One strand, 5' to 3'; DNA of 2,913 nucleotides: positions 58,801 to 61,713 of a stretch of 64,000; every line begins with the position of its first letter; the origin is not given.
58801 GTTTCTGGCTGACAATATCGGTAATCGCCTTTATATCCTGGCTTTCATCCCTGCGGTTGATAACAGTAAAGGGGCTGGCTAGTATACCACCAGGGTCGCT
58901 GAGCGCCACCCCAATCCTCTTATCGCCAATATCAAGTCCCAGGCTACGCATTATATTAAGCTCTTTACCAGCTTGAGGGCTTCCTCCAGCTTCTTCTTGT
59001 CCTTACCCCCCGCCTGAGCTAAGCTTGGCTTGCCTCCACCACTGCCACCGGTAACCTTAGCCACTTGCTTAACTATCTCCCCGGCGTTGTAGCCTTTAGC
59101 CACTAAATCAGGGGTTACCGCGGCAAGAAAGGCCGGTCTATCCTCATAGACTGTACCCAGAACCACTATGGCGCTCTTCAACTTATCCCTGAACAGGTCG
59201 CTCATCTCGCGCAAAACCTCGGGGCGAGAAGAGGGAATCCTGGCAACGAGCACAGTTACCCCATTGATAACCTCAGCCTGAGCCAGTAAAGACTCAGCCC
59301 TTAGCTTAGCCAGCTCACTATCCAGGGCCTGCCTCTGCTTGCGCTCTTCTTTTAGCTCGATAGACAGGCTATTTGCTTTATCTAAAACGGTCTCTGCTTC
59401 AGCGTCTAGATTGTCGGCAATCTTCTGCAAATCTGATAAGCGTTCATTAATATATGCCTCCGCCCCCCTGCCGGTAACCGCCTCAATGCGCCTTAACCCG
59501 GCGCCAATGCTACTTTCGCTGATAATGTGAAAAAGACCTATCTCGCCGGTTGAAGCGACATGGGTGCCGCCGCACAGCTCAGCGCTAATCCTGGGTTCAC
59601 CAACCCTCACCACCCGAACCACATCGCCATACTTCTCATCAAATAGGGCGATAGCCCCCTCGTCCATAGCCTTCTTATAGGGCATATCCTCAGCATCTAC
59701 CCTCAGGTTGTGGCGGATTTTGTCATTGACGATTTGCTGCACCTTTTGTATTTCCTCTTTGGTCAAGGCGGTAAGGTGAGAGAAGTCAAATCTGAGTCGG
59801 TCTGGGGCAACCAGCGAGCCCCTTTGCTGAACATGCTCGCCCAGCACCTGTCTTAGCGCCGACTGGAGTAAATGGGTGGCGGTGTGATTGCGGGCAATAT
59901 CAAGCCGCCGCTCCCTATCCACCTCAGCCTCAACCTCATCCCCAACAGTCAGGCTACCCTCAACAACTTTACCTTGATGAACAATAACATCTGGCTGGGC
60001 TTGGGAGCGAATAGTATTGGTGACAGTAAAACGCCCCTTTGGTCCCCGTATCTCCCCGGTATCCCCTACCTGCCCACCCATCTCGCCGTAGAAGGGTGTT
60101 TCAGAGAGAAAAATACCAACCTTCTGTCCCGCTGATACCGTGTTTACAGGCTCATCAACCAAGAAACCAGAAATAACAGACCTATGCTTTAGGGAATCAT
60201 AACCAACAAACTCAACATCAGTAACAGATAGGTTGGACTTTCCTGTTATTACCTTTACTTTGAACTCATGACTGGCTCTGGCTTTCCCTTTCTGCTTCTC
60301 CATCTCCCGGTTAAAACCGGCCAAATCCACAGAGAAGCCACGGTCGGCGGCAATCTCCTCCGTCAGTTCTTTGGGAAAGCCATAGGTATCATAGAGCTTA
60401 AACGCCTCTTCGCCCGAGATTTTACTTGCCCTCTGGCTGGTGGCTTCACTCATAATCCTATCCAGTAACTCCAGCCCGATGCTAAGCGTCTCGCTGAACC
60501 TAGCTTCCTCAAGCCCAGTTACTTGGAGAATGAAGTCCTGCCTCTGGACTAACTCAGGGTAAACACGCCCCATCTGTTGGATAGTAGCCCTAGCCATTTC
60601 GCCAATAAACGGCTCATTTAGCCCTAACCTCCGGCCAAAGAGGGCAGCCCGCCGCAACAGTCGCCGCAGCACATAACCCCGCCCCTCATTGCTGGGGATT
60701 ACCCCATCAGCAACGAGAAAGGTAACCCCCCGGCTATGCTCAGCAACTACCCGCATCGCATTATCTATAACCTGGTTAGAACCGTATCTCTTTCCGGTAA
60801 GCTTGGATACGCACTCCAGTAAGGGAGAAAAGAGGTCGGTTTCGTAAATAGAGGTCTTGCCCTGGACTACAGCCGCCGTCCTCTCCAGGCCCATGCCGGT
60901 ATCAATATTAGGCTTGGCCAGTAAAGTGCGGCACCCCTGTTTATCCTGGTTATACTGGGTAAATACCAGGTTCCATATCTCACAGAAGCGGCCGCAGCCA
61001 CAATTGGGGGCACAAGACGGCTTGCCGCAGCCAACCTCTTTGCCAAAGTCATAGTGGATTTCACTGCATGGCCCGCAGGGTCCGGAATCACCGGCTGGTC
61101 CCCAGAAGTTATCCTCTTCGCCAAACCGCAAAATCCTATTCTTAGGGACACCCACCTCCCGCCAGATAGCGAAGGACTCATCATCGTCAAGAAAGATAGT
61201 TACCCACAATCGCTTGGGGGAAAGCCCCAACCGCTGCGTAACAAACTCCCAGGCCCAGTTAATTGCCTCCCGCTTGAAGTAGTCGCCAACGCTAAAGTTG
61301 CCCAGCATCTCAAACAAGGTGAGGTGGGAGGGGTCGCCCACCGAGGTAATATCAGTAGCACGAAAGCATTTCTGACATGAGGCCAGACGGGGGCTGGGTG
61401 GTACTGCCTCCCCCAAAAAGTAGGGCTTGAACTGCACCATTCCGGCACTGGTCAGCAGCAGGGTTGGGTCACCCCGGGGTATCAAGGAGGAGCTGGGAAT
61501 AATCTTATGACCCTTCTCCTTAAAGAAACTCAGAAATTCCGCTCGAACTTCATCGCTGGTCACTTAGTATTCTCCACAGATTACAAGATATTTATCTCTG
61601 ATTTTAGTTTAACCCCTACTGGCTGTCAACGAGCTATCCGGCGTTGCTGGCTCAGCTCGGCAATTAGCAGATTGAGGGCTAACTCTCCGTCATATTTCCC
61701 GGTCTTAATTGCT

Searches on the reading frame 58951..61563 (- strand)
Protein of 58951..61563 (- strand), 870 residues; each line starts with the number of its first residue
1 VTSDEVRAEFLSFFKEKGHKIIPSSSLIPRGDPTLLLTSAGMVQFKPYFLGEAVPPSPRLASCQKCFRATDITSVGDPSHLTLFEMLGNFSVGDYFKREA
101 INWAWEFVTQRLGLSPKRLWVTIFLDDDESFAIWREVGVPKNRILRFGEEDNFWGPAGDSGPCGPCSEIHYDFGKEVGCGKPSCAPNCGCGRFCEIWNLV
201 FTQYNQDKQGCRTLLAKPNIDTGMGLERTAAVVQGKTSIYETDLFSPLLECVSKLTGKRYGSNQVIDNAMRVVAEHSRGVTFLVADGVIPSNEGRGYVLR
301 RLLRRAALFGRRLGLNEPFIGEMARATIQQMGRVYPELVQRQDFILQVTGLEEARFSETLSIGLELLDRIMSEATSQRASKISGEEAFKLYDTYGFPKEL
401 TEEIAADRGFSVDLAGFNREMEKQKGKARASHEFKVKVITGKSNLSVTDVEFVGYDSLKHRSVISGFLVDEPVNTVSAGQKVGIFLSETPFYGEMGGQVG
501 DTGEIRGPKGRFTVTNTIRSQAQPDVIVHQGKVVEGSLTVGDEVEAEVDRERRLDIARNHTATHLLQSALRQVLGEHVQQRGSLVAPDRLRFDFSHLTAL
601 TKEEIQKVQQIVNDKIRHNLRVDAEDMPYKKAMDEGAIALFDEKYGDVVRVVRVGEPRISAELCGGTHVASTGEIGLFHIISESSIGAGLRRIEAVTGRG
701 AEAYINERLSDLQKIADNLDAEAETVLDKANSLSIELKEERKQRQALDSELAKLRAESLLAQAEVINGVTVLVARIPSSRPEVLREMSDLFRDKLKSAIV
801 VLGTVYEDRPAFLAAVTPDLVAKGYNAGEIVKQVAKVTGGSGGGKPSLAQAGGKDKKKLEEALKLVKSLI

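Call 19: search_protein_families(library=pfam, proteins=[window:58951-61563:-], max_evalue=0.00001)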
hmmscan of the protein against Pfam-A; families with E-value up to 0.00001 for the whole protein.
window:58951-61563:- (870 aa): 3 families
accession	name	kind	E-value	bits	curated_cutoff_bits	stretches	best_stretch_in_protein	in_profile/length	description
PF01411.24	tRNA-synt_2c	-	3.9e-190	633.5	30.3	1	5-552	1-552/552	tRNA synthetases class II (A)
PF07973.19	tRNA_SAD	-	2.5e-18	66.2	24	1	649-694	1-44/44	Threonyl and Alanyl tRNA synthetase second additional domain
PF02272.25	DHHA1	-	2e-17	64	25.9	1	769-869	2-99/102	DHHA1 domain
